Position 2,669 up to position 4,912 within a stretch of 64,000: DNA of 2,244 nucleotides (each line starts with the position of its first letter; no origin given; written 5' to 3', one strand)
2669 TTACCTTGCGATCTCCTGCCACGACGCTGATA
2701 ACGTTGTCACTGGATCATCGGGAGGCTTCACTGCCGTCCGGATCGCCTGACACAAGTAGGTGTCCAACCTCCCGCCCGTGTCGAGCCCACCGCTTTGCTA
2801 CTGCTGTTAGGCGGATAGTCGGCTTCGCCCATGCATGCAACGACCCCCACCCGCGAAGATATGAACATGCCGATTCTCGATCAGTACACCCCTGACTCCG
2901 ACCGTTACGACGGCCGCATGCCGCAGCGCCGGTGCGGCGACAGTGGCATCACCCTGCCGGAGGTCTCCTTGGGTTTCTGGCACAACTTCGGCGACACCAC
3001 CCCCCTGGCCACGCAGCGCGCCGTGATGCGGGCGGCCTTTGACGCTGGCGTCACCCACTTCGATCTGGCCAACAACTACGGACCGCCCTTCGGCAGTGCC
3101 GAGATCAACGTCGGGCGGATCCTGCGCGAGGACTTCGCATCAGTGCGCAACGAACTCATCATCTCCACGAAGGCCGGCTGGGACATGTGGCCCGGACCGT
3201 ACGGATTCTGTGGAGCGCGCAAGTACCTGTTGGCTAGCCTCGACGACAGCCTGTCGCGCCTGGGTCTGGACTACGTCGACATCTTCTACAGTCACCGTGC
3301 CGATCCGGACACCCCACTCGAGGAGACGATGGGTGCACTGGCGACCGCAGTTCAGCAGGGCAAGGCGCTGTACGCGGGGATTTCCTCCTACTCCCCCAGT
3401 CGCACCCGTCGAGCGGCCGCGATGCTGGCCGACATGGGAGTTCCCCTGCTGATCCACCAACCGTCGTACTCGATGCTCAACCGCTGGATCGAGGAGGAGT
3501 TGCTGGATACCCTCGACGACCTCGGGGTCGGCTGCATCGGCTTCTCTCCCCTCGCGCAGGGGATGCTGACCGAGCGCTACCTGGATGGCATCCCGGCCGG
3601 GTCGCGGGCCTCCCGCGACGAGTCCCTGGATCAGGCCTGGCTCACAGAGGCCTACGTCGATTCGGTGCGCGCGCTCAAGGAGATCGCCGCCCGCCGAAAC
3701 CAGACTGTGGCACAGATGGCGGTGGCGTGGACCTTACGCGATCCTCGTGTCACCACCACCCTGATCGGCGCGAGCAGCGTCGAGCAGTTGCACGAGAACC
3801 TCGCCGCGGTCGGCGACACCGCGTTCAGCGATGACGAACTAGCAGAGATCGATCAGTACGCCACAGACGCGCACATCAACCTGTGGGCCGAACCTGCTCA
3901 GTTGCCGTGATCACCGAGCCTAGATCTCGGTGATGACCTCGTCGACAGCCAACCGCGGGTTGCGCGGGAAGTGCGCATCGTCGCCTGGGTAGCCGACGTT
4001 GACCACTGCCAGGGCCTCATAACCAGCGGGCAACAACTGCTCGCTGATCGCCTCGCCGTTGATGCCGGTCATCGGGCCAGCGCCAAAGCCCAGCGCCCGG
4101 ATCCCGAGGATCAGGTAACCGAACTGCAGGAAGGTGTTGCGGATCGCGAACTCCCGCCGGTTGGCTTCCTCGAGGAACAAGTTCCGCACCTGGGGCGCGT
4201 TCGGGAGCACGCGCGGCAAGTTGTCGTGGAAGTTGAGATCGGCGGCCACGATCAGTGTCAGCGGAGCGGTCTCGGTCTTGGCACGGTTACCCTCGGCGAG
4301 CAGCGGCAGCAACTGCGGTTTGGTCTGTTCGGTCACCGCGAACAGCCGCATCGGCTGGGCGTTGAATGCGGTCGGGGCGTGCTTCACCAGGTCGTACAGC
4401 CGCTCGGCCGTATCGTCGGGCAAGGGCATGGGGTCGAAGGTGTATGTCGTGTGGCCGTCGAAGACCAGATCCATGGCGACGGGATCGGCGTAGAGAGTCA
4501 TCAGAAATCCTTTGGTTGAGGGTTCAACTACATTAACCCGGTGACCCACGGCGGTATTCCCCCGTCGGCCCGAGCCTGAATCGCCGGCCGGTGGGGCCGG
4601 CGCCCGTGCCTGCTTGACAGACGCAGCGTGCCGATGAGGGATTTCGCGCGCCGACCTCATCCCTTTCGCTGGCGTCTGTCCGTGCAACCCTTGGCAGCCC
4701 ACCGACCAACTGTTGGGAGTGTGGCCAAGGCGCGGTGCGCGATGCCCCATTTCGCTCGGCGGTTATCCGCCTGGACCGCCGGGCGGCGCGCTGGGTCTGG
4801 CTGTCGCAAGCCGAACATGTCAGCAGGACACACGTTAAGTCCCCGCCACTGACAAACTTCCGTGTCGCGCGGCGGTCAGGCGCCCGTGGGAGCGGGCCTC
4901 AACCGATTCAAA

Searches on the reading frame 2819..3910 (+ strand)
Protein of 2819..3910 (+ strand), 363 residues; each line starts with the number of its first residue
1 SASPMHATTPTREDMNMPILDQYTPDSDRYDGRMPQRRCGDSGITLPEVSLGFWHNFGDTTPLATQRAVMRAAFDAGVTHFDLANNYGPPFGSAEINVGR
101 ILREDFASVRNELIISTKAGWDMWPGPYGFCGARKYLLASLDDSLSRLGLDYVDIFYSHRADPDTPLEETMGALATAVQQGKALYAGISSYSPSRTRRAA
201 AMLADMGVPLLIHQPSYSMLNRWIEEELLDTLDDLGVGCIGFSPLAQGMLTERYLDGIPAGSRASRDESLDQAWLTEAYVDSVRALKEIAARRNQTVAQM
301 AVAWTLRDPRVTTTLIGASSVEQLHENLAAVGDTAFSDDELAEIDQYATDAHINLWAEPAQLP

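Call 69: search_protein_families(library=pfam, proteins=[window:2819-3910:+], max_evalue=0.00001)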
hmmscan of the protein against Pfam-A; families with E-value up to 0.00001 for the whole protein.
window:2819-3910:+ (363 aa): 1 family
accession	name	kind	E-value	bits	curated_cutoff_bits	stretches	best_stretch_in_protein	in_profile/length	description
PF00248.27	Aldo_ket_red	-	2.6e-73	247.1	24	1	49-346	2-288/291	Aldo/keto reductase family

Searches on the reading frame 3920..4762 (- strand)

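Call 70: search_protein_families(library=pfam, proteins=[window:3920-4762:-], max_evalue=0.00001)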
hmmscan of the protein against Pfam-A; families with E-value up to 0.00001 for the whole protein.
window:3920-4762:- (280 aa): 1 family
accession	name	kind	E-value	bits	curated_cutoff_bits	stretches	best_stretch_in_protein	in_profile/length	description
PF00881.29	Nitroreductase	-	1.3e-16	61.7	23.5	1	104-258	5-167/167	Nitroreductase family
